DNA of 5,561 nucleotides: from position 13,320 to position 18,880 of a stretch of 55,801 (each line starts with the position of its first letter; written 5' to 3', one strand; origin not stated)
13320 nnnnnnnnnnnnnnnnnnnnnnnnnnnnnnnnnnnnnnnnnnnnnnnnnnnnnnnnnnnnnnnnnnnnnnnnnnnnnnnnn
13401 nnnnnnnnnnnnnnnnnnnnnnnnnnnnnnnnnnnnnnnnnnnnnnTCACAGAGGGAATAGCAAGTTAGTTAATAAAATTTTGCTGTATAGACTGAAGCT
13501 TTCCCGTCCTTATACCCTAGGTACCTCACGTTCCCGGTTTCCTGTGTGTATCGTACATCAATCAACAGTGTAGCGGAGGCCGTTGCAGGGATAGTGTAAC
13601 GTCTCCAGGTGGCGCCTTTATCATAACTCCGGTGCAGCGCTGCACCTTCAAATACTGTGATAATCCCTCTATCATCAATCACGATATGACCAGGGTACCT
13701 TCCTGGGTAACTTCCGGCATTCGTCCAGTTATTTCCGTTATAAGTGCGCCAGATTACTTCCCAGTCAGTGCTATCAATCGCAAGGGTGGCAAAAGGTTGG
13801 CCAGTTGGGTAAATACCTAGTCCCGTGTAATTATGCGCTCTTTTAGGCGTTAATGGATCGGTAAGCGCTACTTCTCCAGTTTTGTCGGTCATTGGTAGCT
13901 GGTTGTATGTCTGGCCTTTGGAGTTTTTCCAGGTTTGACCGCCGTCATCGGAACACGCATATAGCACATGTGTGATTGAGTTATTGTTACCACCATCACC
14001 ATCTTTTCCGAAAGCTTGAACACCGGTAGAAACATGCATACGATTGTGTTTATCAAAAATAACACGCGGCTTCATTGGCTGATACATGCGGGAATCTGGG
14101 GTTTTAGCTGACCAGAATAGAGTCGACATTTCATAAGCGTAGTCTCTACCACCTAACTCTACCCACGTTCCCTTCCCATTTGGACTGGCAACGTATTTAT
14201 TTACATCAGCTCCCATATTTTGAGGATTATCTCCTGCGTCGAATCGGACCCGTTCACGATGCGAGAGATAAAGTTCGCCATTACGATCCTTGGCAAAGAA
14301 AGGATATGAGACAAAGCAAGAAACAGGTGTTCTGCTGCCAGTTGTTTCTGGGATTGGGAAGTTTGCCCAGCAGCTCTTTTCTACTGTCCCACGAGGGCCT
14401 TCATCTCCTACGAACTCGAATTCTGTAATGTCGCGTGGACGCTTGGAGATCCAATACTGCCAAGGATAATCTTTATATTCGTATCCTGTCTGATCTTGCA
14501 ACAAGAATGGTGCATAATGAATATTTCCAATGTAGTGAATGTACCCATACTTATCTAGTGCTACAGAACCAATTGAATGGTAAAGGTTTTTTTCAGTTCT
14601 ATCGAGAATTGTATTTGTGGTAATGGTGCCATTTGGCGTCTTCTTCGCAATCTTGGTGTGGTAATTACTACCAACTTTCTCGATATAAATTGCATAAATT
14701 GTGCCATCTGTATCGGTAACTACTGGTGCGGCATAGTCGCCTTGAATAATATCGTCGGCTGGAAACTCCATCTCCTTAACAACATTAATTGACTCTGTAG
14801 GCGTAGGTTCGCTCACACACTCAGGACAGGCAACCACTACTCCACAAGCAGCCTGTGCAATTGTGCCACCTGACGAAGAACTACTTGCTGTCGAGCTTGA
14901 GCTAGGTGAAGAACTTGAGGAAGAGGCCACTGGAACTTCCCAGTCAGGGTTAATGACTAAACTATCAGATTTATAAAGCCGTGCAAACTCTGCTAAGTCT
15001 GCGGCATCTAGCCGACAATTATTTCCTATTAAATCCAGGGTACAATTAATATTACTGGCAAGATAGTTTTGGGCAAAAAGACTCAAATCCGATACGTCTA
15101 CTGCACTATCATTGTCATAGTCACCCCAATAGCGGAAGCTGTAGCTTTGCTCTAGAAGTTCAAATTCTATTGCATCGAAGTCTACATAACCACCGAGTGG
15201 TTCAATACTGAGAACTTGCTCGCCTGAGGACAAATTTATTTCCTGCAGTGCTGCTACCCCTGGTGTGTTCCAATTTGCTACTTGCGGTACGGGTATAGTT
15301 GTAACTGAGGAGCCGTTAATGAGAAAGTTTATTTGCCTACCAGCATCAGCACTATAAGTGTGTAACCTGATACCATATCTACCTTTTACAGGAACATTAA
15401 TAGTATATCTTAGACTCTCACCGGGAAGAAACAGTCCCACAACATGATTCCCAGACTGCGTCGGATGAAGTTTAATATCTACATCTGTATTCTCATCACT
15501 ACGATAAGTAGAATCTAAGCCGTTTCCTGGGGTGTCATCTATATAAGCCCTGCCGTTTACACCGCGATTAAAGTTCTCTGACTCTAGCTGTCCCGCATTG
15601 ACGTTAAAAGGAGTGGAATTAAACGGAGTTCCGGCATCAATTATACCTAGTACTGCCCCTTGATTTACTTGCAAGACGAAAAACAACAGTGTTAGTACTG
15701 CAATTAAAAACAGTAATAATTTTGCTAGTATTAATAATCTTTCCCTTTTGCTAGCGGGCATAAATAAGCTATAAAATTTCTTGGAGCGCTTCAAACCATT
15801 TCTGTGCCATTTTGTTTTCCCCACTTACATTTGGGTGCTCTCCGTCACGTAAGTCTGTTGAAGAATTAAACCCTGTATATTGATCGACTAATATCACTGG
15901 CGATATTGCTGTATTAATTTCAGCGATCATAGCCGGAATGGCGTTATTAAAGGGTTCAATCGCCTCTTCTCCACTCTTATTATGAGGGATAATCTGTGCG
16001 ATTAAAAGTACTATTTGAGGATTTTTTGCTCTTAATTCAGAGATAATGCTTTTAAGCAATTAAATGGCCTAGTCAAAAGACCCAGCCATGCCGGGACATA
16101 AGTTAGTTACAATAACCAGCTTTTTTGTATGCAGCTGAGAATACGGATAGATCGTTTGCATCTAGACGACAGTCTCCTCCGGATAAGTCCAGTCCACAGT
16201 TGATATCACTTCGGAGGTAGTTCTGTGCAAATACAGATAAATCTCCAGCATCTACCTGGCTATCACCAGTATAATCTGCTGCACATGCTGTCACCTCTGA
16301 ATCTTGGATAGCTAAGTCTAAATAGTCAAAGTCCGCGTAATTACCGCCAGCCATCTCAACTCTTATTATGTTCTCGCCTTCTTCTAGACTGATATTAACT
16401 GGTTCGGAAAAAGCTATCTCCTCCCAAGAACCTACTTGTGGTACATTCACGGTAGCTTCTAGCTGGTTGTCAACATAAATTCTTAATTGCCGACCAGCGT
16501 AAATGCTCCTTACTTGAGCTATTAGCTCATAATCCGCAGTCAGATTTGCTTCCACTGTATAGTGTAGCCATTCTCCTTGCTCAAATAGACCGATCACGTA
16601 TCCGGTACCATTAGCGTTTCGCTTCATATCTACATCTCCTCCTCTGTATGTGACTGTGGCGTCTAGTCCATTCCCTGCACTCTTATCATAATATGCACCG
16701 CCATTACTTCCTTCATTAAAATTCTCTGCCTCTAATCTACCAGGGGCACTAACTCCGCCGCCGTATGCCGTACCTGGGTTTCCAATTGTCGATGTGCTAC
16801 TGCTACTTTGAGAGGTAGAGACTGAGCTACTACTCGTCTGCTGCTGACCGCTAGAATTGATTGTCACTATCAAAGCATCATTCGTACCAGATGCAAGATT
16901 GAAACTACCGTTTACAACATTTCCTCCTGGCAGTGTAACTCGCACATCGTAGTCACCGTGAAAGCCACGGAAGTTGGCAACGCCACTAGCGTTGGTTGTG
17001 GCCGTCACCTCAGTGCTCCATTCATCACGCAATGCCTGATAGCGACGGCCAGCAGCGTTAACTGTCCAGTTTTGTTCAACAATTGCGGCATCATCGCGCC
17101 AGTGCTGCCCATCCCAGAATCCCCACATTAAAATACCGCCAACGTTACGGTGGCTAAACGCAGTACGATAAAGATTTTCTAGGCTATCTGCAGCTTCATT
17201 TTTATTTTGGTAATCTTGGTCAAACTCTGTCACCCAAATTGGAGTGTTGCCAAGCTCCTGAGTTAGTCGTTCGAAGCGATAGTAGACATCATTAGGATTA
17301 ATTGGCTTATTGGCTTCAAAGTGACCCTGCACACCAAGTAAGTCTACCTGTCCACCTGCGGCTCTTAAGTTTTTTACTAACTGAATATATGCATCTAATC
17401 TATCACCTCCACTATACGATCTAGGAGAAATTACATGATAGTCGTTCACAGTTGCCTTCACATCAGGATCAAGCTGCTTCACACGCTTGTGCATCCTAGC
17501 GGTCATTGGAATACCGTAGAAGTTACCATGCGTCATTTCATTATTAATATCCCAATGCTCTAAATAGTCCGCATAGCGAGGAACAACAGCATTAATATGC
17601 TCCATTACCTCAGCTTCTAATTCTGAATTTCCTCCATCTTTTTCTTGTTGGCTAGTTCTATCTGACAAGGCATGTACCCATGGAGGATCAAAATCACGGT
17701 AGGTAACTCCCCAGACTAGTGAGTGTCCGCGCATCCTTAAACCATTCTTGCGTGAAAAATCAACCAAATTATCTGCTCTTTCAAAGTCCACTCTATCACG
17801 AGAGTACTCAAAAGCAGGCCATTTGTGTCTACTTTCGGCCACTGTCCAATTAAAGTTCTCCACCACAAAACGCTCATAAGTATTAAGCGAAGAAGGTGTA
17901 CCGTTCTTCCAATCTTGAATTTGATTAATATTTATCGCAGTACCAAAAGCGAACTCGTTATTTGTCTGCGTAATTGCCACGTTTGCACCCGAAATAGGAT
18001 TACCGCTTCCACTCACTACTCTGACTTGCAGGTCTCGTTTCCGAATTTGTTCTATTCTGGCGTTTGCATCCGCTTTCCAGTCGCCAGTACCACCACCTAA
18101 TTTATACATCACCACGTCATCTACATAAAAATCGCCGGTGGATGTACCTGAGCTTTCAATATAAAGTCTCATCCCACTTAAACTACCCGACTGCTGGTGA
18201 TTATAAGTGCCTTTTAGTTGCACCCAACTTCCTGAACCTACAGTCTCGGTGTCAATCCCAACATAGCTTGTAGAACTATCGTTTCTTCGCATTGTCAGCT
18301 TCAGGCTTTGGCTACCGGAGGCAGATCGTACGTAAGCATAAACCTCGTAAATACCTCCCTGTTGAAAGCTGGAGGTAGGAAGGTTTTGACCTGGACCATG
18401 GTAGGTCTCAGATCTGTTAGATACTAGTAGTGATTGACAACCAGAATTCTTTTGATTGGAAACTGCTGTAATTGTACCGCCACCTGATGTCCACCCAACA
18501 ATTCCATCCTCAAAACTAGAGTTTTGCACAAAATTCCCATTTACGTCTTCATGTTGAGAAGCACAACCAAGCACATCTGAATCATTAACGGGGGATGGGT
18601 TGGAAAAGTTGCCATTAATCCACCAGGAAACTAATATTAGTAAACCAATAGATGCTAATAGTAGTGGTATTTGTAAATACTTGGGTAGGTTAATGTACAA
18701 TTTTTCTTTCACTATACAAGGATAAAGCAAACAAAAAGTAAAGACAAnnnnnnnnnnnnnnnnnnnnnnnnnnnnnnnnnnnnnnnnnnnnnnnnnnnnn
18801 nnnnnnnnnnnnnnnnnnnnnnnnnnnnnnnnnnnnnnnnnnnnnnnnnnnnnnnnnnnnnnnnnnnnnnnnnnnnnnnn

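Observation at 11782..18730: Three consecutive CAZyme-like genes share an unusual Cys-bracketed dockerin-like module (candidate cohesin-dockerin enzyme display system)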

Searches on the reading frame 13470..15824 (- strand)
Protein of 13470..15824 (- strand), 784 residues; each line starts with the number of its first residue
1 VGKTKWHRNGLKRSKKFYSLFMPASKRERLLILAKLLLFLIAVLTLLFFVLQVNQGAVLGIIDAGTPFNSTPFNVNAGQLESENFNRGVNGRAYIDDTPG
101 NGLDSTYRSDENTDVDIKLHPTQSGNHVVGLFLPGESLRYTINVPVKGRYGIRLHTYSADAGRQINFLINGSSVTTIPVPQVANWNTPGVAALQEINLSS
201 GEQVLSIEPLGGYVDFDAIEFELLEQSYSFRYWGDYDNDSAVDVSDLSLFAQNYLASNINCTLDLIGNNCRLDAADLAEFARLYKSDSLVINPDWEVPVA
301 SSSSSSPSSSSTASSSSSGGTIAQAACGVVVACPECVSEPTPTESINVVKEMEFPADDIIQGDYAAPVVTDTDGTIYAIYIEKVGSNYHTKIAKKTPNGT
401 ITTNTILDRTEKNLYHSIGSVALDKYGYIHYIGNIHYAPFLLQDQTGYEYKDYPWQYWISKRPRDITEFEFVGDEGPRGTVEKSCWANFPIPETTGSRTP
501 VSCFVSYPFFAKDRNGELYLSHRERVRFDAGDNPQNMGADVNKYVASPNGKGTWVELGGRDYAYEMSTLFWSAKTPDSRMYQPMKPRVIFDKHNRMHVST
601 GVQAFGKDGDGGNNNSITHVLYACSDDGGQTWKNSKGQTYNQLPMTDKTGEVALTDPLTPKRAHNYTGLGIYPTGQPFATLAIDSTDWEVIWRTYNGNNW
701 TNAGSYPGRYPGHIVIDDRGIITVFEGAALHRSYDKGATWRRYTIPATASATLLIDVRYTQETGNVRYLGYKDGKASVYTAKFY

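Call 3: search_protein_families(library=pfam, proteins=[window:13470-15824:-], max_evalue=1)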
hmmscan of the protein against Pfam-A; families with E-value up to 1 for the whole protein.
window:13470-15824:- (784 aa): 5 families
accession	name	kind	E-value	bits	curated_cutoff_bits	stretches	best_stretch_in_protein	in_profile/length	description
PF15892.11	BNR_4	-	1.6e-10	41.2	27.3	1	389-702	12-266/272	BNR repeat-containing family member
PF16990.11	CBM_35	-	1.2e-06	29.3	28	1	122-223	22-120/121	Carbohydrate binding module (family 35)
PF02012.26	BNR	-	0.0015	18.6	27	1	624-633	2-11/12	BNR/Asp-box repeat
PF01779.22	Ribosomal_L29e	-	0.019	15.5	27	1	4-18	12-26/40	Ribosomal L29e protein family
PF18099.7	CBM_35_2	-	0.03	14.8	23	1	114-217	4-108/112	Carbohydrate binding module (family 35)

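Call 8: search_protein_families(library=ncbifam, proteins=[window:13470-15824:-], max_evalue=10)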
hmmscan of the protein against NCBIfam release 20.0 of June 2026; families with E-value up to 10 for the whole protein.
window:13470-15824:- (784 aa): 1 family
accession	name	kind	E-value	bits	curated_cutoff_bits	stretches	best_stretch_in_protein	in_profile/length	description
NF052497.1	AlphRhmnaseBT3686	equivalog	2.6e-05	22.9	700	1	620-678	223-279/424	alpha-l-rhamnosidase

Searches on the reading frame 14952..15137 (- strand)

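Call 5: search_protein_families(library=pfam, proteins=[window:14952-15137:-], max_evalue=10)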
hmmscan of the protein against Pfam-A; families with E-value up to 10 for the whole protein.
seq(62 aa): 1 family
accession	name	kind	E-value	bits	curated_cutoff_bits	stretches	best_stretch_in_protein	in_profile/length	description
PF24151.2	ArlX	-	0.17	11.8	28.7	1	6-52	161-206/229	ArlX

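Call 8: search_protein_families(library=ncbifam, proteins=[window:14952-15137:-], max_evalue=10)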
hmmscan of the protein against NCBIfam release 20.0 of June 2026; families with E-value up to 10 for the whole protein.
seq(62 aa): 1 family
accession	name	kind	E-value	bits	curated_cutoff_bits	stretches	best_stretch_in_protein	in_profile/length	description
NF041540.1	dockerin_GC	domain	0.0058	17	29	1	9-56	14-64/67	GC-type dockerin domain-anchored protein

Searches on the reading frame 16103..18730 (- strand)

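Call 3: search_protein_families(library=pfam, proteins=[window:16103-18730:-], max_evalue=1)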
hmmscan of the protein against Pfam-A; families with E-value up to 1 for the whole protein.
window:16103-18730:- (875 aa): 8 families
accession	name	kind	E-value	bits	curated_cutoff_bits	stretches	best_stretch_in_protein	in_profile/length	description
PF00331.26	Glyco_hydro_10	-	2.5e-38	132.5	22.1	1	257-551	7-289/311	Glycosyl hydrolase family 10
PF02018.23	CBM_4_9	-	1.6e-21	77.6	25.9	1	66-194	2-132/136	Carbohydrate binding domain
PF03422.21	CBM_6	-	6.5e-10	39.8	28.9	1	698-805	9-122/125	Carbohydrate binding module (family 6)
PF18099.7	CBM_35_2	-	5.7e-07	30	23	1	696-804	1-110/112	Carbohydrate binding module (family 35)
PF16990.11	CBM_35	-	4.3e-06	27.5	28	1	693-806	8-118/121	Carbohydrate binding module (family 35)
PF13620.12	CarboxypepD_reg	-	2e-05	25.3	32.3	2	234-265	2-33/82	Carboxypeptidase regulatory-like domain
PF02369.22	Big_1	-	0.11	13.1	34.9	1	232-259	19-46/93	Bacterial Ig-like domain (group 1)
PF05506.17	PLipase_C_C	-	0.17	13.3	24.4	1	562-603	35-72/80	Bacterial phospholipase C, C-terminal domain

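Call 8: search_protein_families(library=ncbifam, proteins=[window:16103-18730:-], max_evalue=10)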
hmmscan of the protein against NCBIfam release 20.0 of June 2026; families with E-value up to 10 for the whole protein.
window:16103-18730:- (875 aa): 3 families
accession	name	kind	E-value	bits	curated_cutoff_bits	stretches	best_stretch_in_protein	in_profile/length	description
NF041944.1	Xylase_Ferestase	equivalog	3.7e-15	55.2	1200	1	287-504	28-250/694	bifunctional endo-1,4-beta-xylanase/feruloyl esterase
NF052434.1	Mep72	equivalog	4.6e-15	55.2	645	1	66-206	432-573/573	biofilm-associated metzincin protease Mep72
NF041540.1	dockerin_GC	domain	0.0052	17.1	29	1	816-869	1-64/67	GC-type dockerin domain-anchored protein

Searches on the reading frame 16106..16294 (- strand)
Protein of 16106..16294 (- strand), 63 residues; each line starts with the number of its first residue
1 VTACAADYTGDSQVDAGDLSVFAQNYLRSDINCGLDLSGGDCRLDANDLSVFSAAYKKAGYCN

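Call 5: search_protein_families(library=pfam, proteins=[window:16106-16294:-], max_evalue=10)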
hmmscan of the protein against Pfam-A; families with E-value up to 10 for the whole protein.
seq(63 aa): 1 family
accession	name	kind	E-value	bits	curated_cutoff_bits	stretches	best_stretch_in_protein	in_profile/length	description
PF00404.24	Dockerin_1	-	0.12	13.1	22.9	1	6-27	2-23/57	Dockerin type I domain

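Call 8: search_protein_families(library=ncbifam, proteins=[window:16106-16294:-], max_evalue=10)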
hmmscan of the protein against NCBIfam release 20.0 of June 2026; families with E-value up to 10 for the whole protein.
seq(63 aa): 1 family
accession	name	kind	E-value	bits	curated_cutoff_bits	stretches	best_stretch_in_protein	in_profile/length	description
NF041540.1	dockerin_GC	domain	2.8e-05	24.4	29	1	4-58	1-65/67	GC-type dockerin domain-anchored protein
